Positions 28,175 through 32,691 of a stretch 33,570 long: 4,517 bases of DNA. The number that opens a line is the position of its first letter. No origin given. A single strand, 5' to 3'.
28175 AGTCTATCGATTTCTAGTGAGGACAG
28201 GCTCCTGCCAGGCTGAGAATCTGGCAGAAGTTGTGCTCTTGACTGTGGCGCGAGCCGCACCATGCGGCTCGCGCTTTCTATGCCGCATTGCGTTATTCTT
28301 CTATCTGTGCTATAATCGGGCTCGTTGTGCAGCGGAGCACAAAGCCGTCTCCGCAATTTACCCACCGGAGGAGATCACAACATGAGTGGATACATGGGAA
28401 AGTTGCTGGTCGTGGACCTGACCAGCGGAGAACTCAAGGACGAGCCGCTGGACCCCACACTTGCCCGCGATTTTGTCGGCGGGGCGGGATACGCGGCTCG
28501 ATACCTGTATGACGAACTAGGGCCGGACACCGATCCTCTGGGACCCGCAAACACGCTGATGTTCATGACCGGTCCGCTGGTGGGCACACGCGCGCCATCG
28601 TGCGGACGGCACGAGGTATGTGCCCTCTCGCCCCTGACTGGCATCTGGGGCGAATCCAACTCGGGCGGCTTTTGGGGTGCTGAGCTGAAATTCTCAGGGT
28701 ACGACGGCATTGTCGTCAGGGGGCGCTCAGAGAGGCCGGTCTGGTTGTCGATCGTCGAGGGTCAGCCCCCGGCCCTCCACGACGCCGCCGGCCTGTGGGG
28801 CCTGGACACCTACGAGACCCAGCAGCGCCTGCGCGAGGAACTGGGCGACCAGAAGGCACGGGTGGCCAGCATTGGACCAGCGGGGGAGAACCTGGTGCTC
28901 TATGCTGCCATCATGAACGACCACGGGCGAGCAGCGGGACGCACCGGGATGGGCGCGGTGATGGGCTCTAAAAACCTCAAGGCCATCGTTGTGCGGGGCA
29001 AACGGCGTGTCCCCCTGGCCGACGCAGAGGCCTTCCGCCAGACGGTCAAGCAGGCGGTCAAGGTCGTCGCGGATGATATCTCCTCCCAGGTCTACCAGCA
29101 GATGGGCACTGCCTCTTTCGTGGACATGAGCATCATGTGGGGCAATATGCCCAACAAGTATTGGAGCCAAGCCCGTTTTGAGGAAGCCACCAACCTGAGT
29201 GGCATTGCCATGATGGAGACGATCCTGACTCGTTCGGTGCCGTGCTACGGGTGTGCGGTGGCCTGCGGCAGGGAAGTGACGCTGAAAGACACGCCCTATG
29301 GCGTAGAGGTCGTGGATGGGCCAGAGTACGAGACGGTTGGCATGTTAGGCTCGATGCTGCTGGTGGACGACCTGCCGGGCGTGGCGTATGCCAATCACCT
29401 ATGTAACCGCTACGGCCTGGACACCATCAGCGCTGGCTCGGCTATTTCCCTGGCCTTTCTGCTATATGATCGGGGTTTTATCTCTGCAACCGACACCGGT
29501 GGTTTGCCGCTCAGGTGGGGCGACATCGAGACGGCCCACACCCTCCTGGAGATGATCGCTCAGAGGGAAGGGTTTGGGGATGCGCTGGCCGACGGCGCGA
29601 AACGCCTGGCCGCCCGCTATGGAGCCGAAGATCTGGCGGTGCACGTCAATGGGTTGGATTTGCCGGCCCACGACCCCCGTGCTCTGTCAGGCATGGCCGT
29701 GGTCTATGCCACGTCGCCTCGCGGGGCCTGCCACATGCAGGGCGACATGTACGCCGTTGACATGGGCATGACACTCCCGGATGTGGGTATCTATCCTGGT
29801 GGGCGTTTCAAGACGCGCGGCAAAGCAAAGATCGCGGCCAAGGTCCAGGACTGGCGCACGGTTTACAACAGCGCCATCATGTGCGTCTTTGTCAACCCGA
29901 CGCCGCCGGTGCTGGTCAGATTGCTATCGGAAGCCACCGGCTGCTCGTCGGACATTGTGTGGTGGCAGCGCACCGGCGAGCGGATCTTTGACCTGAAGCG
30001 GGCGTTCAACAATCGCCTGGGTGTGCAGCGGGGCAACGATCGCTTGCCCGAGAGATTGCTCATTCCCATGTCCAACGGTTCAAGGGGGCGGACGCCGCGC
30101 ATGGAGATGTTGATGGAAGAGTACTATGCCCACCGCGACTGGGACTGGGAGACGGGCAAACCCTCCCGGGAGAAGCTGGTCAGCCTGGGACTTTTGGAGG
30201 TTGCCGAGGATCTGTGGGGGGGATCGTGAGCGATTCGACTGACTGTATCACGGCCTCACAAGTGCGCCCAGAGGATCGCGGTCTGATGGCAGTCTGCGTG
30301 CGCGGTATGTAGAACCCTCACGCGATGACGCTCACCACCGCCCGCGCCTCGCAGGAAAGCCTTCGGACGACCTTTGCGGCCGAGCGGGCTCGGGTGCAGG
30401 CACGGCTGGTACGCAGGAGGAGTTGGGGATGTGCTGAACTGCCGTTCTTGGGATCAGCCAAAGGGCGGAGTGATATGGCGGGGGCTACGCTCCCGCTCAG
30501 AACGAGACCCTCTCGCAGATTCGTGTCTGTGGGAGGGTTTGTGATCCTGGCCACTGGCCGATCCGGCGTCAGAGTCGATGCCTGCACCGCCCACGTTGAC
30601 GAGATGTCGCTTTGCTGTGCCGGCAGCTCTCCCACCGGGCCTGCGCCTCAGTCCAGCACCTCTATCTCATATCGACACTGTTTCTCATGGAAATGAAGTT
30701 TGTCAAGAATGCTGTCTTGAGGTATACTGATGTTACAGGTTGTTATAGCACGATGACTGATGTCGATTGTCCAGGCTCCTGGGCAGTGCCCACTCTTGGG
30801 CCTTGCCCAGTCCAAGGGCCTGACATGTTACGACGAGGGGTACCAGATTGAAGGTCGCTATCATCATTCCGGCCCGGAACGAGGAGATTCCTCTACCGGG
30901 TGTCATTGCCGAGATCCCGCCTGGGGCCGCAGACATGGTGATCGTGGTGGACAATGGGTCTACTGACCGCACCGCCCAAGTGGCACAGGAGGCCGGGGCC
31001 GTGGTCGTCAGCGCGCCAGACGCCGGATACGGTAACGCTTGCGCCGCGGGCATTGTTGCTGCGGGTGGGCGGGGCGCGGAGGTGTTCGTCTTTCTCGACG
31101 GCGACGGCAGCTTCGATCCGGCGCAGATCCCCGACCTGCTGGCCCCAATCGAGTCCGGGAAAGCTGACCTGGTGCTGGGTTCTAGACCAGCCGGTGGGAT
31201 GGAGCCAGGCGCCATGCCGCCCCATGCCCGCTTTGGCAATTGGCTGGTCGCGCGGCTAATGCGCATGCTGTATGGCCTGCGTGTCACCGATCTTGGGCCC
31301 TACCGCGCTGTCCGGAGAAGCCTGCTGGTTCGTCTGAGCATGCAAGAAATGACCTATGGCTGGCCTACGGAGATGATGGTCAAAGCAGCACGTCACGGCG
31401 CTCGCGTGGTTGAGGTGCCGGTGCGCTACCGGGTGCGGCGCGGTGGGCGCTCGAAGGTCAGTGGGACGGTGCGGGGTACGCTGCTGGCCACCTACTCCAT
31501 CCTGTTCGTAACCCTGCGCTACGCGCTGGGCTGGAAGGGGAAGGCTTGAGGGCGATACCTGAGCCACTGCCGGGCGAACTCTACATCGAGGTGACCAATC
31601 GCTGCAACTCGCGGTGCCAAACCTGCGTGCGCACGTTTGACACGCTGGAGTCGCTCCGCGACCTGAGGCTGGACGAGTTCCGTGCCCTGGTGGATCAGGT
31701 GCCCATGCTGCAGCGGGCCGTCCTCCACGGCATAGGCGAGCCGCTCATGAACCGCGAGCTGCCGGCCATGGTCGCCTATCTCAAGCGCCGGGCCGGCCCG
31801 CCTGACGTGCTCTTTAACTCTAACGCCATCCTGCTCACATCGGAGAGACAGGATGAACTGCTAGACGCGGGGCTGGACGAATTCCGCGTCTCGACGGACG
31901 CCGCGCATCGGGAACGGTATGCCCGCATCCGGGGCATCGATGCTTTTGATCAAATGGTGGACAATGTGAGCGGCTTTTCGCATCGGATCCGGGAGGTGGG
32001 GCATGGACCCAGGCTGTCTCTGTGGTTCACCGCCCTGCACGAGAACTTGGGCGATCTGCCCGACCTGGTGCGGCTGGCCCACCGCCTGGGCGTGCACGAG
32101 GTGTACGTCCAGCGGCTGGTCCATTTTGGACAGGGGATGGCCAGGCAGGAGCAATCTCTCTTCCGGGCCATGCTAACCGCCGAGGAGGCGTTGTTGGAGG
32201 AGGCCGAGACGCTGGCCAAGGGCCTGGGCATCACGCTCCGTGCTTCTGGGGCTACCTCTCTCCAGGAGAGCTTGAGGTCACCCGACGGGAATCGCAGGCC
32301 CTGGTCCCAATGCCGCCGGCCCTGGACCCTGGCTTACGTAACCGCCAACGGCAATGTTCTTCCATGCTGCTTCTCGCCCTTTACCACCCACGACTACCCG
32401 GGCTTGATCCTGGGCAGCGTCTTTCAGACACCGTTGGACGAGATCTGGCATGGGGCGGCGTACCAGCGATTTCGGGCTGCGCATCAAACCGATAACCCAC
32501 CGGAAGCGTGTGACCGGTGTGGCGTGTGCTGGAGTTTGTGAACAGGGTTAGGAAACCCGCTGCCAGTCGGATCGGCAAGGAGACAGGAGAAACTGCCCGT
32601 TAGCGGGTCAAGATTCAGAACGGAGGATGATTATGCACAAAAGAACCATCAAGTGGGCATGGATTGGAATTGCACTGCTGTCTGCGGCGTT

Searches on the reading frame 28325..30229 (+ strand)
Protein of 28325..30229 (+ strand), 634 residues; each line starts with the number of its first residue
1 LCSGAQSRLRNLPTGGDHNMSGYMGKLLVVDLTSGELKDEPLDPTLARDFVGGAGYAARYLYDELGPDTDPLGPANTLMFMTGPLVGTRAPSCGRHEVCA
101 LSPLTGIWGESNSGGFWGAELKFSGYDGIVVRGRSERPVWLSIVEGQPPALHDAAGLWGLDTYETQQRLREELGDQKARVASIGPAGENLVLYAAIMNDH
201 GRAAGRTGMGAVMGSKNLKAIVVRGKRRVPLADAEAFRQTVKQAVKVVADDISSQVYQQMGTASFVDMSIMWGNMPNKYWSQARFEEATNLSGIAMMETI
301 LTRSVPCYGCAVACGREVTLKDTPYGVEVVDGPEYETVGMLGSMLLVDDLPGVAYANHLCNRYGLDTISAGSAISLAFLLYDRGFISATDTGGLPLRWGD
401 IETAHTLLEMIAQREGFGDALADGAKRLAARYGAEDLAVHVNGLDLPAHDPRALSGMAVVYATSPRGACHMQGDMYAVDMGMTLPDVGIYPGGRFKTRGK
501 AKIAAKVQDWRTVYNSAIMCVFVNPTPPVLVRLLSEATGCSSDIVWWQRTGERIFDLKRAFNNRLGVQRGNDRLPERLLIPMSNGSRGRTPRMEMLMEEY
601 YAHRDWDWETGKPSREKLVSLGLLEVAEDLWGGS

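Call 5: search_protein_families(library=pfam, proteins=[window:28325-30229:+], max_evalue=0.01)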
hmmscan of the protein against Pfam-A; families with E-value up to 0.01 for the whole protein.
window:28325-30229:+ (634 aa): 2 families
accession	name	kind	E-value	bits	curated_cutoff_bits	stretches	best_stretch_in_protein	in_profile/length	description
PF01314.23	AFOR_C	-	7.7e-118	394.4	27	1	240-623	2-385/385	Aldehyde ferredoxin oxidoreductase, domains 2 & 3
PF02730.20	AFOR_N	-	2.3e-80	269.5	29.8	1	25-225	1-198/199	Aldehyde ferredoxin oxidoreductase, N-terminal domain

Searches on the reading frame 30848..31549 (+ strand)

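Call 80: search_protein_families(library=pfam, proteins=[window:30848-31549:+], max_evalue=0.01)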
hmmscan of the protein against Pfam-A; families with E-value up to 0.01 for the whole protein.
window:30848-31549:+ (233 aa): 2 families
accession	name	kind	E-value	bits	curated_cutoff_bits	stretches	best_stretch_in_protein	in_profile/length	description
PF00535.33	Glycos_transf_2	-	2.3e-21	76.9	23.3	1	5-160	2-164/168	Glycosyl transferase family 2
PF12804.13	NTP_transf_3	-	0.0048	17.5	27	1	25-124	36-134/160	MobA-like NTP transferase domain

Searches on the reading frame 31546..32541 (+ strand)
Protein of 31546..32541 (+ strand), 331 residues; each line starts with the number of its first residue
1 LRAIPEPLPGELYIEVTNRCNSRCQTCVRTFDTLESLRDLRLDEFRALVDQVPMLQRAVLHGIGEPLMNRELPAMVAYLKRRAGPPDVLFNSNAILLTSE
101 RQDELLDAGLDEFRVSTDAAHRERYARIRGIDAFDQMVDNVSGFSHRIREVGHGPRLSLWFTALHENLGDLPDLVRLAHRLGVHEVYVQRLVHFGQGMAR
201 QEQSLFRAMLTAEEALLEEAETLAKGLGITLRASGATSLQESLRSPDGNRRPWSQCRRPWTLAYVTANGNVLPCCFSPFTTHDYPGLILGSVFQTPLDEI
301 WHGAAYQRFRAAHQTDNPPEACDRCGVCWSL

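Call 80: search_protein_families(library=pfam, proteins=[window:31546-32541:+], max_evalue=0.01)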
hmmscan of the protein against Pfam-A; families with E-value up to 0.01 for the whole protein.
window:31546-32541:+ (331 aa): 2 families
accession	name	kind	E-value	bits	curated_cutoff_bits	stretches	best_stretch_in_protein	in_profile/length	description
PF13186.11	SPASM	-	7.7e-17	61.8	21.5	1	256-325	1-66/67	Iron-sulfur cluster-binding domain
PF04055.27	Radical_SAM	-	3.2e-14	53.9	29.5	1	14-143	1-135/166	Radical SAM superfamily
